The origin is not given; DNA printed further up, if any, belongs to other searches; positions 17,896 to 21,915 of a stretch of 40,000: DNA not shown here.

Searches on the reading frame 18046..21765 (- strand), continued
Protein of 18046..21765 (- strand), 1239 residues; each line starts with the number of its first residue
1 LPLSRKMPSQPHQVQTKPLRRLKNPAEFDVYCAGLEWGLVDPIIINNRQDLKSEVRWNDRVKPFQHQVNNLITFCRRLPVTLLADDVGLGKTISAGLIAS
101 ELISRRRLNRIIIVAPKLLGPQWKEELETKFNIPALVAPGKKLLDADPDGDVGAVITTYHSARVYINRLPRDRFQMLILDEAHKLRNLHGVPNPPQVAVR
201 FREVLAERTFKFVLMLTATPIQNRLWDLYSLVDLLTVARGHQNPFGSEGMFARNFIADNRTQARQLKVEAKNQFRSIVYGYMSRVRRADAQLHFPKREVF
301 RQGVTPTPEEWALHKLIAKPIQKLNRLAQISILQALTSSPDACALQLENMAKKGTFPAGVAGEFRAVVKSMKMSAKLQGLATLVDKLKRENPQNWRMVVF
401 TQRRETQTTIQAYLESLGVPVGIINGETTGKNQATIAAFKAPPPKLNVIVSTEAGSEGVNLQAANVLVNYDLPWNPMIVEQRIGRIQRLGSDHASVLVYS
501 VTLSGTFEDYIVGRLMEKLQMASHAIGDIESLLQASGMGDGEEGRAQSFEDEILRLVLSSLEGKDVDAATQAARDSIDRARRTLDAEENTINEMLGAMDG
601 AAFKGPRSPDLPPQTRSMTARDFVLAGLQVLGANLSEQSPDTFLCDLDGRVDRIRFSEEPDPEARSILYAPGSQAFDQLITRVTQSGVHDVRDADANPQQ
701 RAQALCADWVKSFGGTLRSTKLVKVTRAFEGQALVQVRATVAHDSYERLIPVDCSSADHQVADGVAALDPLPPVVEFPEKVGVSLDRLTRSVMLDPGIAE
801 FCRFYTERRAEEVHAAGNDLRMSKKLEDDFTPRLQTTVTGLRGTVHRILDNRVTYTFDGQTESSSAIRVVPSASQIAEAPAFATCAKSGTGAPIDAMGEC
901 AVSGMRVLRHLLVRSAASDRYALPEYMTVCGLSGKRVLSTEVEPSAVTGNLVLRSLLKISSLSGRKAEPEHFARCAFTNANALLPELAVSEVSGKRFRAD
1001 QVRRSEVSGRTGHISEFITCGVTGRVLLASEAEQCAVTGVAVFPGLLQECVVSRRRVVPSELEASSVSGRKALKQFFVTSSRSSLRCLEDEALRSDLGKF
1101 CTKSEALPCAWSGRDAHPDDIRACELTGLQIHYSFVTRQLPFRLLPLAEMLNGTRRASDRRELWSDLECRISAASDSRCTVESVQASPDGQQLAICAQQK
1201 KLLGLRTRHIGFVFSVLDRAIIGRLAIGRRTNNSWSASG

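Call 76: search_solved_structures(query=A2, max_evalue=0.00001)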
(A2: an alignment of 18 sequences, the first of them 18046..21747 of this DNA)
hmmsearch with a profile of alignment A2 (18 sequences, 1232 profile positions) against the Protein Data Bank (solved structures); distinct sequences matched with E-value up to 0.00001: 85 (the best 60 are shown).
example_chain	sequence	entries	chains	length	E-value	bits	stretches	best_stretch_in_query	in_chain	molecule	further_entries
8so8_A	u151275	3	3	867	6.1e-28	100.2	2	69-233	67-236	RNA polymerase-associated protein RapA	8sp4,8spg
6bog_A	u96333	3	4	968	8.6e-28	99.7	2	69-233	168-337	RNA polymerase-associated protein RapA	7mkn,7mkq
7m8e_F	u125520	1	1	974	8.7e-28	99.7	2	69-233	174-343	RNA polymerase-associated protein RapA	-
4s20_K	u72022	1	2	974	9.6e-28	99.6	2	69-228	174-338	RNA polymerase-associated protein RapA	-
8t0l_F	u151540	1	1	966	1.2e-26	95.9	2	69-233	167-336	RNA polymerase-associated protein RapA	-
1z63_A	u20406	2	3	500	1.6e-25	92.2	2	51-228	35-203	Helicase of the snf2/rad54 family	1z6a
6iro_L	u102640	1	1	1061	1.6e-21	79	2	365-518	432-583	ISWI chromatin-remodeling complex ATPase ISW1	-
6jyl_K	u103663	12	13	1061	1.6e-21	79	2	365-518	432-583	ISWI chromatin-remodeling complex ATPase ISW1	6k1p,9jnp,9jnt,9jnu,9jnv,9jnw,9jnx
7x3t_V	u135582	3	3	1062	1.6e-21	79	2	365-518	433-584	ISWI chromatin-remodeling complex ATPase ISW1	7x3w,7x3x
9lj2_K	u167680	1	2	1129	1.9e-21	78.7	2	365-518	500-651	ISWI chromatin-remodeling complex ATPase ISW1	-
6fhs_G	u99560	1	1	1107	1.6e-20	75.7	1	359-512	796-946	Ino80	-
8oo7_G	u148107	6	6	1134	1.6e-20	75.6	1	359-512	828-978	Chromatin-remodeling ATPase Ino80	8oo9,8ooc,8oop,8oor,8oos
8atf_G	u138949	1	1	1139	1.7e-20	75.6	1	359-512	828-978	Ino80 ATPase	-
9ge5_G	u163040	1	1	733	3.1e-20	74.7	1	365-512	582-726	Chromatin-remodeling ATPase INO80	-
6igm_H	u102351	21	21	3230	4.2e-20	74.3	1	367-517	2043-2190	Helicase SRCAP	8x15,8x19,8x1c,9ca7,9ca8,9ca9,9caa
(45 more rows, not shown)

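Call 94: search_protein_families(library=pfam, alignment_id=A5, max_evalue=0.00001)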
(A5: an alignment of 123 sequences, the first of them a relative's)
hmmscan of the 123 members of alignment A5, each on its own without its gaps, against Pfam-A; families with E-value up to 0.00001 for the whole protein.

A. member 1, L039:4586-5665:+ (359 aa): 2 families
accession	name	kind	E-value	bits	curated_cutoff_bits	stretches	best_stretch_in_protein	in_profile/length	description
PF13356.12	Arm-DNA-bind_3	-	2.4e-12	47.2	27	1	6-73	1-65/83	Arm DNA-binding domain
PF00589.27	Phage_integrase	-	1e-08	35.6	27.1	0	188-264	2-81/172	Phage integrase family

B. families by the number of members that match (of 123 scanned): 84 families (the first 25 are shown)
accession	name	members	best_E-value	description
PF00589.27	Phage_integrase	3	6.3e-27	Phage integrase family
PF01966.28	HD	3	2.8e-14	HD domain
PF02646.22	RmuC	2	3.5e-96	RmuC family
PF09994.14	T6SS_Tle1-like_cat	2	5.7e-86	T6SS, Phospholipase effector Tle1-like, catalytic domain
PF00158.32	Sigma54_activat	2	1e-72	Sigma-54 interaction domain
PF00580.27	UvrD-helicase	2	2.8e-53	UvrD/REP helicase N-terminal domain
PF13175.12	AAA_15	2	5.5e-47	AAA ATPase domain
PF01555.25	N6_N4_Mtase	2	8.1e-43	DNA methylase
PF00656.27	Peptidase_C14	2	5.3e-40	Caspase domain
PF04542.20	Sigma70_r2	2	1.2e-24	Sigma-70 region 2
PF25601.1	AAA_lid_14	2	1.3e-23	AAA+ ATPase lid domain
PF13356.12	Arm-DNA-bind_3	2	6.2e-22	Arm DNA-binding domain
PF14532.12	Sigma54_activ_2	2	3.4e-20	Sigma-54 interaction domain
PF08447.18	PAS_3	2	4.1e-19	PAS fold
PF13361.12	UvrD_C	2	1.2e-18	UvrD-like helicase C-terminal domain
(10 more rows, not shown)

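Call 97: search_protein_families(library=phrogs, proteins=[window:18046-21747:-], max_evalue=0.001)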
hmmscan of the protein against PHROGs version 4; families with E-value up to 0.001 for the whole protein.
window:18046-21747:- (1233 aa): 9 families
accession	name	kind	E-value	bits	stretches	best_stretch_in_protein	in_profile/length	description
phrog_62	-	DNA, RNA and nucleotide metabolism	1.4e-71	242.6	1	52-540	692-1152/1881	DNA helicase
phrog_23807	-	unknown function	3.6e-45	155.1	3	374-588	513-731/1053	-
phrog_26785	-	unknown function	1.1e-28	100.8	2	439-495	785-841/1087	-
phrog_16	-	DNA, RNA and nucleotide metabolism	6.3e-23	81.9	2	377-493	482-596/986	DNA helicase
phrog_29996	-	unknown function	7.5e-23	81.5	1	74-526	744-1170/1189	-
phrog_1685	-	unknown function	3.8e-15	55.2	1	440-543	1468-1572/2278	-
phrog_11801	-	other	1.3e-08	33.5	0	389-515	1357-1488/2269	DNA methyltransferase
phrog_21391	-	DNA, RNA and nucleotide metabolism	9.1e-06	24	0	420-483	1392-1454/2021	DNA helicase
phrog_21007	-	other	4.1e-05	22.9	1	438-566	72-201/857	DNA methyltransferase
